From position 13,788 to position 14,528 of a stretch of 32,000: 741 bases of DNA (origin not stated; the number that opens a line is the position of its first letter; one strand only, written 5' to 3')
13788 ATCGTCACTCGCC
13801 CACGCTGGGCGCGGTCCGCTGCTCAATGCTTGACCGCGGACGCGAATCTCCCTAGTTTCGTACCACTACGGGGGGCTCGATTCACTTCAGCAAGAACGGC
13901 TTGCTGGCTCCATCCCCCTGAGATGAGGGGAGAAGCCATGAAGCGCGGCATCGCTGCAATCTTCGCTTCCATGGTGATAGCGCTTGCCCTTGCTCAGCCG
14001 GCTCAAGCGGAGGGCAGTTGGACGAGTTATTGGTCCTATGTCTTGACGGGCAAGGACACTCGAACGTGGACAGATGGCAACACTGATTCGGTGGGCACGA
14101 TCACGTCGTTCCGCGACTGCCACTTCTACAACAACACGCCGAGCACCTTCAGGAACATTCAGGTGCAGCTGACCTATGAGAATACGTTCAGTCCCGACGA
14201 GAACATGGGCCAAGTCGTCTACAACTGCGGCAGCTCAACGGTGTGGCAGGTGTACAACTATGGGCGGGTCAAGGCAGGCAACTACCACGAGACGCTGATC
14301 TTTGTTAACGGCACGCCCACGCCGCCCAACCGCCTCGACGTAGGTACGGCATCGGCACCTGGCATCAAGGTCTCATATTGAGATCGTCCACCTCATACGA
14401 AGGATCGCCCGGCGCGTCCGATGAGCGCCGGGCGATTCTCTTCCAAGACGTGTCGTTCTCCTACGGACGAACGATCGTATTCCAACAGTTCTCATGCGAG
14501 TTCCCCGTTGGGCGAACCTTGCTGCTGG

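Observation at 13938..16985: Translationally coupled four-gene cargo operon (secreted protein, ABC ATPase, two atypical membrane proteins) with no recognisable function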

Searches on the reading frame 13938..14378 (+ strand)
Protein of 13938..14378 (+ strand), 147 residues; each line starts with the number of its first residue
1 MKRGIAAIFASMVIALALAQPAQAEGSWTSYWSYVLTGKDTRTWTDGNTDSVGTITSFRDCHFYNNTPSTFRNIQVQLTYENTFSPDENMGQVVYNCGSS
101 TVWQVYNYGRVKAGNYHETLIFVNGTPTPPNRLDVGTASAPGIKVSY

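Call 6: search_protein_families(library=pfam, proteins=[window:13938-14378:+], max_evalue=1)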
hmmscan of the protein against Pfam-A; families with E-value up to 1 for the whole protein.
window:13938-14378:+ (147 aa): 0 families

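Call 7: search_protein_families(library=ncbifam, proteins=[window:13938-14378:+], max_evalue=1)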
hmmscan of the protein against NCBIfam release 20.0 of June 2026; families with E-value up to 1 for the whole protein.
window:13938-14378:+ (147 aa): 1 family
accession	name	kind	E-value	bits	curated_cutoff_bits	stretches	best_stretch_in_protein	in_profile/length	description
NF041742.1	WGxxGxxG_fam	subfamily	0.0029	18.1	35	1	1-48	1-47/69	WGxxGxxG family protein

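Call 10: find_encoding_contigs(protein=window:13938-14378:+, flank=10000, max_places=10)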
Protein window:13938-14378:+ (147 aa): 1 contig read that carries it; 1 place shown.
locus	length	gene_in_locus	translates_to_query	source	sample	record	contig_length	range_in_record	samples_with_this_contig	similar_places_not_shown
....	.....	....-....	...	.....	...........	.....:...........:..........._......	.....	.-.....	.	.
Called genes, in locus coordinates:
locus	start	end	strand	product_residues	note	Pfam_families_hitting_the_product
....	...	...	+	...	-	-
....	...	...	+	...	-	-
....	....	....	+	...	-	-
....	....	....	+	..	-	-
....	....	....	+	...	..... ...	-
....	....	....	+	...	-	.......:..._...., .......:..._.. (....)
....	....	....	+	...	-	-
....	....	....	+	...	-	-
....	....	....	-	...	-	-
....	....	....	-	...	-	-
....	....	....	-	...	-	-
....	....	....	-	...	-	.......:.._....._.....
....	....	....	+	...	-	-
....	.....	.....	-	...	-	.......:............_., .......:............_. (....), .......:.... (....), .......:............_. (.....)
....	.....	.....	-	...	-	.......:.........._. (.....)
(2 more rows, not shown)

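Call 11: list_cluster_members(proteins=[window:13938-14378:+, window:14378-15136:+, window:15139-16407:+, window:16407-16982:+, window:12100-12570:+, window:12588-13199:+])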
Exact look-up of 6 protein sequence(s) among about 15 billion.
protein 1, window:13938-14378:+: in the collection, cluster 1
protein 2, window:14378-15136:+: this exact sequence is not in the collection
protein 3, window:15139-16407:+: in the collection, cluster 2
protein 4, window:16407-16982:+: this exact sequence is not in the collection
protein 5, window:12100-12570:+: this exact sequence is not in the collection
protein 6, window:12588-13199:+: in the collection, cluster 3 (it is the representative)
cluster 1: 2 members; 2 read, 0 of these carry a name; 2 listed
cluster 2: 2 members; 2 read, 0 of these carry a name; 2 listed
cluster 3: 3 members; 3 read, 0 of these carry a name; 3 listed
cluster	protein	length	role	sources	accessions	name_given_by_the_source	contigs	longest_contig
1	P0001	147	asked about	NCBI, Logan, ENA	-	-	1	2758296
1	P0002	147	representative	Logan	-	-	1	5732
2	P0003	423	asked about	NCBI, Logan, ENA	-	-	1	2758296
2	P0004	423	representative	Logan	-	-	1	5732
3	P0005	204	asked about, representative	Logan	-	-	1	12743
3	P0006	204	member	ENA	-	-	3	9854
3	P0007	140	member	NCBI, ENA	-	-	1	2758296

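Call 12: find_homologous_proteins(query=window:13938-14378:+, max_evalue=0.01)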
Query window:13938-14378:+ (147 aa): 7 proteins with E <= 0.01 among 29 candidates.
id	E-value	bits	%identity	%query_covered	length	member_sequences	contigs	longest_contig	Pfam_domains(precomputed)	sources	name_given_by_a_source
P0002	3.7e-95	333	99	100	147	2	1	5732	-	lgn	-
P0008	8.2e-82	290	84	100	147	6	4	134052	-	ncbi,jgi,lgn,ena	ncbi:MAG: hypothetical protein WCI29_02160 [Actinomycetes bacterium]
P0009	2.1e-63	230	69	100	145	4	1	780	-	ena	-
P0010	8.5e-46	173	57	100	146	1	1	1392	-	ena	-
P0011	3.9e-44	168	80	63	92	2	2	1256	-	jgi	jgi:hypothetical protein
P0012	4.2e-32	129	46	100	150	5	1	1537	-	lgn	-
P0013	3.4e-25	106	47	93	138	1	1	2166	-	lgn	-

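Call 13: find_encoding_contigs(protein=P0008, flank=10000, max_places=6)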
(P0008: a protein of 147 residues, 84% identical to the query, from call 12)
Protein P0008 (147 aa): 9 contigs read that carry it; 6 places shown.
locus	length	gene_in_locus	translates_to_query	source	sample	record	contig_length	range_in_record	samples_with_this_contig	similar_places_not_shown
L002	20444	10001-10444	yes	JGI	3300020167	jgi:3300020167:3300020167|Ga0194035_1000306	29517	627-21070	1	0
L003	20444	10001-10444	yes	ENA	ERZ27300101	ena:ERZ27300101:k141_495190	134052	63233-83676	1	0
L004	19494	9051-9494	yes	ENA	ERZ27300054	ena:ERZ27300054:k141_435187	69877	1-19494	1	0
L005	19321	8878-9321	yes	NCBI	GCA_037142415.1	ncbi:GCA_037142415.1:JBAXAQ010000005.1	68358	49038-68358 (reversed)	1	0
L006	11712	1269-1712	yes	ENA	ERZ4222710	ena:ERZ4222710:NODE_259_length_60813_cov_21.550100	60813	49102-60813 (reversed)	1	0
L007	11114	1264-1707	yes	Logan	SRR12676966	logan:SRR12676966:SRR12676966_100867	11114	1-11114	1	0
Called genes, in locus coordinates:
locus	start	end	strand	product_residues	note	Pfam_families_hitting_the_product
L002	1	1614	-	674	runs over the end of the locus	-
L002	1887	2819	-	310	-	PF00288:GHMP_kinases_N, PF08544:GHMP_kinases_C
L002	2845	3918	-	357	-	PF00291:PALP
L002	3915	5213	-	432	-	PF03447:NAD_binding_3, PF00742:Homoserine_dh, PF01842:ACT, PF13291:ACT_4 (weak)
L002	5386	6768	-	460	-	PF00278:Orn_DAP_Arg_deC, PF02784:Orn_Arg_deC_N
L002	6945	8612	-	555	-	PF03485:Arg_tRNA_synt_N, PF00133:tRNA-synt_1 (faint), PF00750:tRNA-synt_1d, PF09334:tRNA-synt_1g (faint), PF05746:DALR_1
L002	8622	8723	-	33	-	-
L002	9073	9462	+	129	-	-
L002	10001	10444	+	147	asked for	-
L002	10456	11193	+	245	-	PF00005:ABC_tran, PF13304:AAA_21 (weak)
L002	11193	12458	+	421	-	-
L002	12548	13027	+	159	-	-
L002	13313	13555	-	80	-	PF00589:Phage_integrase (weak)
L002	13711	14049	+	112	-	-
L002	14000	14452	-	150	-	PF26003:Integrase_N_phage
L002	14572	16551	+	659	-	PF13520:AA_permease_2, PF00324:AA_permease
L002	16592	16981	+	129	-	PF18029:Glyoxalase_6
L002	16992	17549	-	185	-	PF08002:DUF1697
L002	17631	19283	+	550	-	PF07969:Amidohydro_3, PF01979:Amidohydro_1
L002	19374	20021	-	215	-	PF00484:Pro_CA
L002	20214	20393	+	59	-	-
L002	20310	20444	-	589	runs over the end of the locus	PF07690:MFS_1, PF13347:MFS_2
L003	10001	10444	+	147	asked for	-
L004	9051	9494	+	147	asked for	-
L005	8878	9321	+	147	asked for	-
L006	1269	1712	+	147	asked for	-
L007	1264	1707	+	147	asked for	-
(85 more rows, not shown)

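Call 14: find_encoding_contigs(protein=P0013, flank=5000, max_places=4)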
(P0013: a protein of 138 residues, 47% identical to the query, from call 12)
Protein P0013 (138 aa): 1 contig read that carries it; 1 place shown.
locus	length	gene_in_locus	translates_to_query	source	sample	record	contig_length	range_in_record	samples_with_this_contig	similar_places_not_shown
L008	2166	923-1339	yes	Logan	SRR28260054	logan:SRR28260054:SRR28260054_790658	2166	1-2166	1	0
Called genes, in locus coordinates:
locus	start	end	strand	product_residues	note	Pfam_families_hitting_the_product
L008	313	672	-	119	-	PF00190:Cupin_1 (weak), PF02311:AraC_binding, PF07883:Cupin_2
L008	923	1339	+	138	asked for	-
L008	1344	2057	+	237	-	PF00005:ABC_tran, PF13304:AAA_21 (faint)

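Call 24: predict_structure(alignment_id=A1)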
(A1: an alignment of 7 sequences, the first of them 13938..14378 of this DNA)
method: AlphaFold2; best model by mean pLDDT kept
length: 147 residues; sequences in the alignment: 7
mean_pLDDT: 49.3   pTM: 0.44
mean pLDDT of the five models: 49.3, 40.7, 39.8, 38.1, 35.4
residues with pLDDT >= 90: 0; 70-90: 11; 50-70: 51; < 50: 85
segments of 3 or more residues with pLDDT < 50: 1-37, 56-69, 98-105, 129-147
pLDDT, mean of each block of 10 residues (from residue 1): 44 42 33 42 61 50 46 64 60 48 50 70 58 37 28
secondary structure, 60 per line:
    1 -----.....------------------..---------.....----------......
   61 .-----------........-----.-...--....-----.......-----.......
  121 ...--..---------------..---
elements in order: H6-10 E40-44 E55-61 E73-80 E93-96 E102-108 E114-123

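Call 46: find_related_loci(query=A1, collection=metagenome_contigs, flank=6000)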
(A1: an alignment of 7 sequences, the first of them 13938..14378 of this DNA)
Query A1 (147 aa) in metagenome_contigs; peptide patterns used: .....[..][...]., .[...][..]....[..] (x = any residue, [..] = any of these).
88 stretches matched a pattern; 1 encode a relative of the query (tblastn E <= 1e-3); 1 distinct loci.
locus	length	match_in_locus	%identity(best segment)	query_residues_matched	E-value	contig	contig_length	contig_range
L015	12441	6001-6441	84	1-147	3e-87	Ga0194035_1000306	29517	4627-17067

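Call 50: fold_search(model_id=the predicted structure, library=pdb)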
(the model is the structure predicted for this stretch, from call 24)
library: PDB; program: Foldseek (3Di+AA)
matches with E <= 10: 824; with E <= 0.001: 0
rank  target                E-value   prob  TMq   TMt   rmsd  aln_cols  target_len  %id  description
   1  9e7m_Ja               8.7e-02  0.57  0.32  0.09   7.8       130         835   13  In situ cryoEM structure of bacteriophage Ur-lambda tail tip complex (released 2025-11-05)
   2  1auy_A                9.2e-02  0.66  0.33  0.31   8.3       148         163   15  TURNIP YELLOW MOSAIC VIRUS (released 1998-03-18)
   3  5xnr                  9.2e-02  0.63  0.31  0.14   8.7       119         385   10  Truncated AlyQ with CBM32 and alginate lyase domains (released 2018-06-13)
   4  3u4k                  9.7e-02  0.13  0.19  0.18  11.5       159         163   12  Crystal structure of the receptor binding domain of plasmid-born adhesin MrkD1P of Klebsiella pneumoniae (released 2012-09-26)
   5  2vzp_B                1.1e-01  0.63  0.37  0.41  10.3       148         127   12  Atomic Resolution Structure of the C-terminal CBM35 from Amycolatopsis orientalis exo-chitosanase CsxA (released 2009-01-13)
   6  8iyk_F                1.2e-01  0.63  0.35  0.09   7.0       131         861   15  Tail tip conformation 1 of phage lambda tail (released 2023-10-18)
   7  4qb1                  1.2e-01  0.44  0.31  0.35  11.4       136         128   13  Structure of CBM35 from Paenibacillus barcinonensis (released 2014-10-08)
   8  8cjz_A                1.2e-01  0.38  0.30  0.31   7.0       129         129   15  Carin1 bacteriophage mature capsid (released 2023-03-15)
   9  8xcg_F                1.3e-01  0.63  0.37  0.12  13.1       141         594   13  Tail tip complex of bacteriophage lambda in the open state (released 2024-05-01)
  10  5n7m_B                1.3e-01  0.23  0.23  0.14  15.3       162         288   10  Protruding domain of GI.1 norovirus in complex with 2-fucosyllactose (2FL) (released 2017-05-24)
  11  7dou_4                1.4e-01  0.47  0.30  0.33   6.8       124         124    9  Trimeric cement protein structure of Helicobacter pylori bacteriophage KHP40 (released 2021-10-27)
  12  4qaw_D                1.4e-01  0.30  0.30  0.11  10.9       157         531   15  Structure of modular Xyn30D from Paenibacillus barcinonensis (released 2014-10-08)
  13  9eul                  1.5e-01  0.15  0.22  0.12  10.1       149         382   12  Cryo-EM structure of Staphylococcus aureus bacteriophage phi812 central spike protein - knob and petal domains (released 2025-04-09)
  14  6mkb_D                1.6e-01  0.47  0.34  0.32   8.4       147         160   12  Crystal structure of murine 4-1BB ligand (released 2018-12-19)
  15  1uxx_X                1.7e-01  0.51  0.34  0.38   7.8       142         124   10  CBM6ct from Clostridium thermocellum in complex with xylopentaose (released 2004-03-11)
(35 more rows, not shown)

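Call 55: search_protein_families(library=padloc, proteins=[window:13938-14378:+], max_evalue=0.01)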
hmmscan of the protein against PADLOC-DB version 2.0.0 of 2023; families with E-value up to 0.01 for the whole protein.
window:13938-14378:+ (147 aa): 0 families

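Call 63: search_protein_families(library=pfam, alignment_id=A6, max_evalue=10)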
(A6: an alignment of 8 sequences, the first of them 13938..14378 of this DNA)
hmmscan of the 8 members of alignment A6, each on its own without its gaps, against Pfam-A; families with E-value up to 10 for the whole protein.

A. member 1, window:13938-14378:+ (147 aa): 0 families

B. families by the number of members that match (of 8 scanned): 2 families
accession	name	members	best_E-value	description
PF22358.2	MfA4_C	1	0.043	Minor fimbrium tip subunit MfA4, C-terminal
PF04956.18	TrbC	1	0.19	TrbC/VIRB2 pilin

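Call 67: search_dna_similar(query=window:13938-14378:+, collection=plasmids, mode=protein, max_evalue=0.01, max_rows=10)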
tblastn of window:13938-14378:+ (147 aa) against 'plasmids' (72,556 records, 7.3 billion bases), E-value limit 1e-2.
Records with a match: 3; places in all: 3; records where one place covers at least 80% of the query: 1.
Best place of each record, by identity: <60% 3.
By first word of the organism name: Streptomyces 3.
By predicted mobility (MOB-suite, as given by PLSDB): non-mobilizable 2; mobilizable 1.
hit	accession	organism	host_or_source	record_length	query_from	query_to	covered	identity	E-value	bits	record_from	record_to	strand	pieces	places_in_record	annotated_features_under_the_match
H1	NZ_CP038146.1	Streptomyces sp. S501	cell culture,sediment from seaside ...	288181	21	137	80%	34.2%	3e-5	49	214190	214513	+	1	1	hypothetical protein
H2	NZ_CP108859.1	Streptomyces antimycoticus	-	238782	2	133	90%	28.6%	3e-9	61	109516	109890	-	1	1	hypothetical protein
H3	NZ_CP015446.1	Streptomyces sp. S8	turfgrass,whole organism,soil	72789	21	77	39%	43.9%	7e-3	42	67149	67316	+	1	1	hypothetical protein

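Call 68: get_annotated_region(hit=H2, flank=6000)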
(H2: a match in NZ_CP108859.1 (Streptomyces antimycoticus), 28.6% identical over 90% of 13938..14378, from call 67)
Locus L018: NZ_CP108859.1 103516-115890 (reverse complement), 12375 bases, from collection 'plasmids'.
description: Streptomyces antimycoticus strain NBC_00836 plasmid unnamed1, complete sequence
organism: Streptomyces antimycoticus (NCBI taxid 68175)
taxonomy: Bacteria; Actinomycetota; Actinomycetes; Kitasatosporales; Streptomycetaceae; Streptomyces; Streptomyces antimycoticus
host: -; source: -; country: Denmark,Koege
typing (MOB-suite, as given by PLSDB): non-mobilizable; replicon rep_cluster_1974
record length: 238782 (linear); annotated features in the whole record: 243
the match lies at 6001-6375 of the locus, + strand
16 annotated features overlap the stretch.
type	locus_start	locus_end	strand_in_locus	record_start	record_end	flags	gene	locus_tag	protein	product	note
CDS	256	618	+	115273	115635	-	-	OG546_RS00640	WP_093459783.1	hypothetical protein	-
CDS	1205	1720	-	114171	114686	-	-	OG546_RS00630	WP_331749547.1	hypothetical protein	-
CDS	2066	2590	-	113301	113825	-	-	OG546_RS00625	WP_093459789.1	hypothetical protein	-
CDS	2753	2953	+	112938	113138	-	-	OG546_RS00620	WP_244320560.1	hypothetical protein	-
CDS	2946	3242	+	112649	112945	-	-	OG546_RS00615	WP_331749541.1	hypothetical protein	-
CDS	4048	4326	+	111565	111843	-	-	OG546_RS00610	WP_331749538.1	hypothetical protein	-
CDS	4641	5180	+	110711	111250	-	-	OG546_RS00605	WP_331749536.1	hypothetical protein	-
CDS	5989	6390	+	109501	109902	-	-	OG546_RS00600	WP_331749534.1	hypothetical protein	-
CDS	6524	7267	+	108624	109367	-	-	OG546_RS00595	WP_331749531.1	ATP-binding cassette domain-containing protein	-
CDS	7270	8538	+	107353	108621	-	-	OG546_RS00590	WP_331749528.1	hypothetical protein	-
CDS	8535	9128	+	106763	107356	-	-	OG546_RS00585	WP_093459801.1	hypothetical protein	-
CDS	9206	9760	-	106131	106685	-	-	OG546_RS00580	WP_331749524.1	hypothetical protein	-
CDS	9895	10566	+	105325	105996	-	-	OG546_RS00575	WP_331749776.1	HNH endonuclease family protein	-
CDS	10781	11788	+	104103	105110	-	-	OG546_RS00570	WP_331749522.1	hypothetical protein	-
CDS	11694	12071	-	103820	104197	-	-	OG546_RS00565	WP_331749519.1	Ku protein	GO:0006303 - double-strand break repair via nonhomologous end joining [Evidence IEA]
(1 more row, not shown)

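Call 69: get_annotated_region(hit=H1, flank=6000)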
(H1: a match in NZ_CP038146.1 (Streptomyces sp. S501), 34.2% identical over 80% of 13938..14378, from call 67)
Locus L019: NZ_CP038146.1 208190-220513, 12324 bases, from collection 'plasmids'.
description: Streptomyces sp. S501 plasmid unnamed, complete sequence
organism: Streptomyces sp. S501 (NCBI taxid 2420135)
taxonomy: Bacteria; Actinomycetota; Actinomycetes; Kitasatosporales; Streptomycetaceae; Streptomyces; Streptomyces sp. S501
host: -; source: cell culture,sediment from seaside wetland around Yalujiang river; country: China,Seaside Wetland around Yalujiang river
typing (MOB-suite, as given by PLSDB): mobilizable; replicon rep_cluster_1982,rep_cluster_43; relaxase MOBF,MOBP
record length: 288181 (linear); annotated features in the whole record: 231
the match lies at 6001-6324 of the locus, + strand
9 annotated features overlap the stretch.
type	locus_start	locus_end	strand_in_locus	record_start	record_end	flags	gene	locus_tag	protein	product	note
CDS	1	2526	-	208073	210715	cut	-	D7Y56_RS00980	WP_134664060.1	DEAD/DEAH box helicase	-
CDS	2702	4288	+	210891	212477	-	-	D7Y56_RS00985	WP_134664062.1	helix-turn-helix domain-containing protein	-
CDS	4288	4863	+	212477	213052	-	-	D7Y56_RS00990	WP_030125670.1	hypothetical protein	-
CDS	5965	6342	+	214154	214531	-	-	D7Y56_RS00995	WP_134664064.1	hypothetical protein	-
CDS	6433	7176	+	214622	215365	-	-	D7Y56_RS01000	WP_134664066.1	ATP-binding cassette domain-containing protein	-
CDS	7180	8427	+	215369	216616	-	-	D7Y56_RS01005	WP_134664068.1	hypothetical protein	-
CDS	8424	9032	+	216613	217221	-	-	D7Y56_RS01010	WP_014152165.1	hypothetical protein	-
CDS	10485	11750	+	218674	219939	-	-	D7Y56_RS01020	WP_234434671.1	hypothetical protein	-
CDS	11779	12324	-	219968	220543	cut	-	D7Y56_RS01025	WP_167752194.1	DUF6461 domain-containing protein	-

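Call 70: get_annotated_region(hit=H3, flank=6000)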
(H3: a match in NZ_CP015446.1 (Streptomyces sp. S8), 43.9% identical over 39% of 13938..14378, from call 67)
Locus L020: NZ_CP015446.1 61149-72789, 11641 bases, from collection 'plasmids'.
description: Streptomyces sp. S8 plasmid unnamed, complete sequence
organism: Streptomyces sp. S8 (NCBI taxid 1837283)
taxonomy: Bacteria; Actinomycetota; Actinomycetes; Kitasatosporales; Streptomycetaceae; Streptomyces; Streptomyces sp. S8
host: -; source: turfgrass,whole organism,soil; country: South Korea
typing (MOB-suite, as given by PLSDB): non-mobilizable; replicon rep_cluster_1915
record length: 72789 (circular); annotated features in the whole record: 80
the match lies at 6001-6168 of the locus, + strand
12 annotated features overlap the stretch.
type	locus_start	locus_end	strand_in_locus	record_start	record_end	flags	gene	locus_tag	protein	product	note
CDS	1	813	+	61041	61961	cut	-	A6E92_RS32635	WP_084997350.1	DNA-3-methyladenine glycosylase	-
CDS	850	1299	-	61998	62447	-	-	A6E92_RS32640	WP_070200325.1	SRPBCC family protein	-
CDS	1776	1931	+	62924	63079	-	-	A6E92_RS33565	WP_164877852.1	hypothetical protein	-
CDS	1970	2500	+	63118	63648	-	-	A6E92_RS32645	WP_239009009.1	sigma-70 family RNA polymerase sigma factor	GO:0006352 - DNA-templated transcription initiation [Evidence IEA]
CDS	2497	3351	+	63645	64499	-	-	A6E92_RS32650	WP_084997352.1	hypothetical protein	-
CDS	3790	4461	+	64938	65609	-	-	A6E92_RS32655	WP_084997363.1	HNH endonuclease family protein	-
CDS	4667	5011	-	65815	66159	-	-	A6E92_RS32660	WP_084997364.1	hypothetical protein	-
CDS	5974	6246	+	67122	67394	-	-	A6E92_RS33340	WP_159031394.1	hypothetical protein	-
CDS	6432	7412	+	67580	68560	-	-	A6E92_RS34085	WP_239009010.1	hypothetical protein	-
CDS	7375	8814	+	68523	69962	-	-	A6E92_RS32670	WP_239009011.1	replication-relaxation family protein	-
CDS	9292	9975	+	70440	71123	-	-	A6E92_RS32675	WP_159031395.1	adenylate/guanylate cyclase domain-containing protein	-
CDS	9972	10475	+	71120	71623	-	-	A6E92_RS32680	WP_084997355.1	Pycsar system effector family protein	-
